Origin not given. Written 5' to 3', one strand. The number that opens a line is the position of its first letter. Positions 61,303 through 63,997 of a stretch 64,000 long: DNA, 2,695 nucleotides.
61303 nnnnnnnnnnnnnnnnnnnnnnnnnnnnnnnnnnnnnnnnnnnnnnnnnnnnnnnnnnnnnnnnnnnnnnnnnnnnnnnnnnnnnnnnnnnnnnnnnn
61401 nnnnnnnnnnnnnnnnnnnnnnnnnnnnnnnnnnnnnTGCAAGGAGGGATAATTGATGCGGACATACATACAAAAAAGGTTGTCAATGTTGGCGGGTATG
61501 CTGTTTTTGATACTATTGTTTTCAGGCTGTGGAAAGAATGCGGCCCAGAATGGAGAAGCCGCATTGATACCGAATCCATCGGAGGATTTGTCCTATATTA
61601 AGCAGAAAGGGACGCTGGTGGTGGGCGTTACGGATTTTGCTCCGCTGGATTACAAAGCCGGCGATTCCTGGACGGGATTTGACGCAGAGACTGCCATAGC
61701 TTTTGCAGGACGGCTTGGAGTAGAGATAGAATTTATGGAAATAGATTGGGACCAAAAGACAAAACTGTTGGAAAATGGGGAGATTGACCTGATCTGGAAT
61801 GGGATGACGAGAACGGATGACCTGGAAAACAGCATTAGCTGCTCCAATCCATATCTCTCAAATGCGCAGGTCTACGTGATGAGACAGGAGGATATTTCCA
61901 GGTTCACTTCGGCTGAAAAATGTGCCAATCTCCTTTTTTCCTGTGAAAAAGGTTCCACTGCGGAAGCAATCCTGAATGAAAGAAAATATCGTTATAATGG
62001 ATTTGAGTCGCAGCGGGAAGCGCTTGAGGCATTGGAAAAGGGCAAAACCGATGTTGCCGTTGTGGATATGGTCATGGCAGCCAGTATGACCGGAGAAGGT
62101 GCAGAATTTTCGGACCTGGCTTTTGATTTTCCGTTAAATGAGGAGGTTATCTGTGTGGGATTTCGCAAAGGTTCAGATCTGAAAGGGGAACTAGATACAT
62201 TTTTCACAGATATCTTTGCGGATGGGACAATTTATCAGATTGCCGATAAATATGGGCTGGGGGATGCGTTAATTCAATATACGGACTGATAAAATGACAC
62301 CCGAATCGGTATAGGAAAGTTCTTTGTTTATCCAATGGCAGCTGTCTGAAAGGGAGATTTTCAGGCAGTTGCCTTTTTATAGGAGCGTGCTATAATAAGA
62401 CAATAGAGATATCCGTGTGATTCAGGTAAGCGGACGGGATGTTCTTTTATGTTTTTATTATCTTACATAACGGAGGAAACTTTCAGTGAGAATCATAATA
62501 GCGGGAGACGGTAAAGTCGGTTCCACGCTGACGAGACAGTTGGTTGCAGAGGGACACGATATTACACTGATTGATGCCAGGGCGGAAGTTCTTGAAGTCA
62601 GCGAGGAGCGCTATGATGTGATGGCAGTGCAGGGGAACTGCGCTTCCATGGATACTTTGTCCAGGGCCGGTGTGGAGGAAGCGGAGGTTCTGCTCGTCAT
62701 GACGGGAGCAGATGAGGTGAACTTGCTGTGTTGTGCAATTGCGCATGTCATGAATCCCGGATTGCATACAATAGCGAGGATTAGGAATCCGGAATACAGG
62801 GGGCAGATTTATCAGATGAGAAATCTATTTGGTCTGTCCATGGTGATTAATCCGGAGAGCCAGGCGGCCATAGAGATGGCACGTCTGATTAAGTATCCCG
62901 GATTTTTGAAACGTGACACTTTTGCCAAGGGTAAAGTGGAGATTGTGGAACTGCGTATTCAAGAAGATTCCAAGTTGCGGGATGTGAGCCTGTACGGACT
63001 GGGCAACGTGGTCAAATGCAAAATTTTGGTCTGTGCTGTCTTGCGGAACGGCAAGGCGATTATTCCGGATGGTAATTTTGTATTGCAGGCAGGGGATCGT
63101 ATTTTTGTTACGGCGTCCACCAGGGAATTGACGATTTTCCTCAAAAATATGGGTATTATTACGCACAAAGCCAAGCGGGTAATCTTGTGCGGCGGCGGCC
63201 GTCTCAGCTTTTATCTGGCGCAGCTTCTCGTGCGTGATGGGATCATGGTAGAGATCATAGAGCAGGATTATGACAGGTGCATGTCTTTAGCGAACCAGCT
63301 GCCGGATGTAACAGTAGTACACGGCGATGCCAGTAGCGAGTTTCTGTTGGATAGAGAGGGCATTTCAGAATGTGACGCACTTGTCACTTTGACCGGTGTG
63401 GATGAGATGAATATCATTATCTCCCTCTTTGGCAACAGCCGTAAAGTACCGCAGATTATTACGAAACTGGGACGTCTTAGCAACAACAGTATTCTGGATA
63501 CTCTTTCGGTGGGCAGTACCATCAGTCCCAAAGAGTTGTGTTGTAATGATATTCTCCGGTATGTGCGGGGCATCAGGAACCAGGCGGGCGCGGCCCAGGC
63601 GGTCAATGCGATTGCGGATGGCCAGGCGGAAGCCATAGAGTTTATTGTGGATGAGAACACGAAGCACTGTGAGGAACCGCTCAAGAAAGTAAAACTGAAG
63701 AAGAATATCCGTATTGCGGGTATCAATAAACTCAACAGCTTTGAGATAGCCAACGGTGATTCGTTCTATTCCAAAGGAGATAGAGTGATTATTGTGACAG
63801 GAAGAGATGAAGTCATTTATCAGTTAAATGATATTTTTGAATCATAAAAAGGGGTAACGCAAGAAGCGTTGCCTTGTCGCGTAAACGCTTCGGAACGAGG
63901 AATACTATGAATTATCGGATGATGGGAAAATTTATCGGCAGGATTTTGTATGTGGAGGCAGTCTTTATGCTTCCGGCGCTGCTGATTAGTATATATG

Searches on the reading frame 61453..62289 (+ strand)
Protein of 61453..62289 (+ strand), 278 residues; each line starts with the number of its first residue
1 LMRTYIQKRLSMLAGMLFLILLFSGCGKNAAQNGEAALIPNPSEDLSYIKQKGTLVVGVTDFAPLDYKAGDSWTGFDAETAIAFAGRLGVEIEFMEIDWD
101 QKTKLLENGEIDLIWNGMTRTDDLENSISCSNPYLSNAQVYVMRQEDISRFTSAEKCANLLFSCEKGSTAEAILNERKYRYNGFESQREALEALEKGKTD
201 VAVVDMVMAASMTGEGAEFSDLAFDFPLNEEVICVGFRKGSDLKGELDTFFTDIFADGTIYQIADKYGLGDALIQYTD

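Call 3: search_protein_families(library=pfam, proteins=[window:61453-62289:+], max_evalue=0.01)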
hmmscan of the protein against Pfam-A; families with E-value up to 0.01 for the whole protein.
window:61453-62289:+ (278 aa): 2 families
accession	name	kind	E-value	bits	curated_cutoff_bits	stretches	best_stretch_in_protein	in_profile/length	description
PF00497.25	SBP_bac_3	-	5.2e-26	91.4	26.4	1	56-268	2-130/132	Bacterial extracellular solute-binding proteins, family 3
PF00072.30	Response_reg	-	0.0066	17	30.2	0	171-214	15-57/111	Response regulator receiver domain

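Call 4: search_protein_families(library=ncbifam, proteins=[window:61453-62289:+], max_evalue=0.01)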
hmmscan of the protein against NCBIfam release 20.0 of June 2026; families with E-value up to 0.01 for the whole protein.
window:61453-62289:+ (278 aa): 10 families
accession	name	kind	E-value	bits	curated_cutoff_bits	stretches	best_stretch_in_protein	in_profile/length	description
TIGR01096.1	3A0103s03R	subfamily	1.1e-22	80.8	256.35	1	51-267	22-249/250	lysine/arginine/ornithine ABC transporter substrate-binding protein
NF008112.0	PRK10859.1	equivalog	2.3e-18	65.9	354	1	37-267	27-264/483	membrane-bound lytic murein transglycosylase MltF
NF008426.0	PRK11260.1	equivalog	3.4e-15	56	312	1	43-267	31-259/266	cystine ABC transporter substrate-binding protein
NF007029.0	PRK09495.1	equivalog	3.2e-11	43.5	303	1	51-267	23-242/248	glutamine ABC transporter substrate-binding protein GlnH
NF052427.1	StpK7MSMEG_1200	equivalog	1.4e-06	27.1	900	1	48-140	357-450/601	serine/threonine protein kinase StpK7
NF008885.0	PRK11917.1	equivalog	1.6e-05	24.6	373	1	43-160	28-151/259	bifunctional adhesin/ABC transporter aspartate/glutamate-binding protein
NF011586.0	PRK15010.1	equivalog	3.1e-05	23.7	440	1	57-267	30-252/260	lysine/arginine/ornithine ABC transporter substrate-binding protein ArgT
NF041765.1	ArtJ_Ecoli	equivalog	4.9e-05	23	510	1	68-206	38-175/243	arginine ABC transporter substrate-binding protein ArtJ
NF041764.1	ArtI_Ecoli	equivalog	0.00038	19.9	522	1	69-266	39-239/243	arginine ABC transporter substrate-binding protein ArtI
NF011583.0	PRK15007.1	subfamily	0.00049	19.5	358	1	68-265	38-238/243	arginine ABC transporter substrate-binding protein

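Call 65: search_solved_structures(query=window:61456-62289:+, max_evalue=0.00001)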
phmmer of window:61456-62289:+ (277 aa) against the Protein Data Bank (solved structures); distinct sequences matched with E-value up to 0.00001: 62 (the best 60 are shown).
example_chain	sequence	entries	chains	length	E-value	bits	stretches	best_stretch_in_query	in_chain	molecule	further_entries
5tuj_C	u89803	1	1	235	1.2e-23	87.2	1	45-265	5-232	Ancestral protein CDT-Anc1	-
5t0w_A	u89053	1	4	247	1.2e-23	87.2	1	45-265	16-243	AncCDT-1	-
4ohn_A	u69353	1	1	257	8.4e-21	77.9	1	52-267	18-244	ABC transporter substrate-binding protein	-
3hv1_A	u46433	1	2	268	2.2e-18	69.9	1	46-266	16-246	Polar amino acid ABC uptake transporter substrate binding protein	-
4h5f_A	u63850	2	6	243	3e-18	69.5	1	46-262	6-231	Amino acid ABC superfamily ATP binding cassette transporter, binding protein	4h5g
4zv1_A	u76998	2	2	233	4.5e-18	68.9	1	50-266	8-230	AncQR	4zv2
5jos_A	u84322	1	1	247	1.6e-17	67.1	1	45-212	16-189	Cyclohexadienyl dehydratase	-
4i62_A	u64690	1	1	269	1.1e-15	61.1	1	39-257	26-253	Amino acid ABC transporter, periplasmic amino acid-binding protein, putative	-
6svf_A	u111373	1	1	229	1.3e-15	60.9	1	47-217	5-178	Amino acid ABC transporter, periplasmic amino acid-binding protein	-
6ggp_A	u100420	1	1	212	1.5e-15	60.6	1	47-215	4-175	Amino acid ABC transporter, periplasmic amino acid-binding protein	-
6ggv_A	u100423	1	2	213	1.5e-15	60.6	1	47-215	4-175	Amino acid ABC transporter, periplasmic amino acid-binding protein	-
4prs_A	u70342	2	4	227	1.8e-15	60.4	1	47-215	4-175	ABC-type transporter, periplasmic subunit family 3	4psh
6det_A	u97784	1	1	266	3.9e-15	59.3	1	33-266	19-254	Tv2483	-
4ymx_A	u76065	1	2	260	7.7e-15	58.3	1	45-239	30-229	ABC-type amino acid transport system, periplasmic component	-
6q3u_A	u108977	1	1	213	1e-14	57.9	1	47-215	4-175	Amino acid ABC transporter, periplasmic amino acid-binding protein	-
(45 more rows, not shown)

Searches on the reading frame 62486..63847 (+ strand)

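Call 29: search_protein_families(library=pfam, proteins=[window:62486-63847:+], max_evalue=5)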
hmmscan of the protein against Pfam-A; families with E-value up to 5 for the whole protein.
window:62486-63847:+ (453 aa): 24 families
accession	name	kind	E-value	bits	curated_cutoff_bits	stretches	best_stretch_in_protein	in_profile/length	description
PF02254.24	TrkA_N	-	6.6e-48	162.3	23.8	2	3-123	1-116/116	TrkA-N domain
PF02080.26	TrkA_C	-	3.2e-15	56.2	27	2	153-215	1-63/71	TrkA-C domain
PF13241.12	NAD_binding_7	-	6.8e-06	27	22.1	1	2-87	9-83/104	Putative NAD(P)-binding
PF22614.2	Slo-like_RCK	-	7.5e-06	26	24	2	43-74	56-87/119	Calcium-activated potassium channel slowpoke-like RCK domain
PF03807.23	F420_oxidored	-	3.5e-05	24.7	21.6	1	4-49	4-50/94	NADP oxidoreductase coenzyme F420-dependent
PF01488.26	Shikimate_DH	-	5.7e-05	23.6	24.3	1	227-278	10-62/138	Shikimate / quinate 5-dehydrogenase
PF13649.12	Methyltransf_25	-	0.00016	22.7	27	2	235-284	6-57/97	Methyltransferase domain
PF13460.12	NAD_binding_10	-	0.00019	21.8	27.2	1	8-77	3-72/184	NAD(P)H-binding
PF01494.25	FAD_binding_3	-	0.0015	18.3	22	1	3-65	4-60/349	FAD binding domain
PF13478.12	XdhC_C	-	0.0036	18.3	29.7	1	3-84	1-62/125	XdhC Rossmann domain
PF02558.23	ApbA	-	0.0047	17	22.2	1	3-77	1-78/150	Ketopantoate reductase PanE/ApbA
PF02737.24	3HCDH_N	-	0.0069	16.8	22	1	3-44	2-43/180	3-hydroxyacyl-CoA dehydrogenase, NAD binding domain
PF23443.1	DUF7126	-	0.0079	16.9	28.7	1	38-96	15-69/102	Family of unknown function (DUF7126)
PF17930.7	LpxI_N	-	0.012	16.1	25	1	3-66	3-69/129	LpxI N-terminal domain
PF13450.12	NAD_binding_8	-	0.013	16.3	21.9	0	9-35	5-31/68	NAD(P)-binding Rossmann-like domain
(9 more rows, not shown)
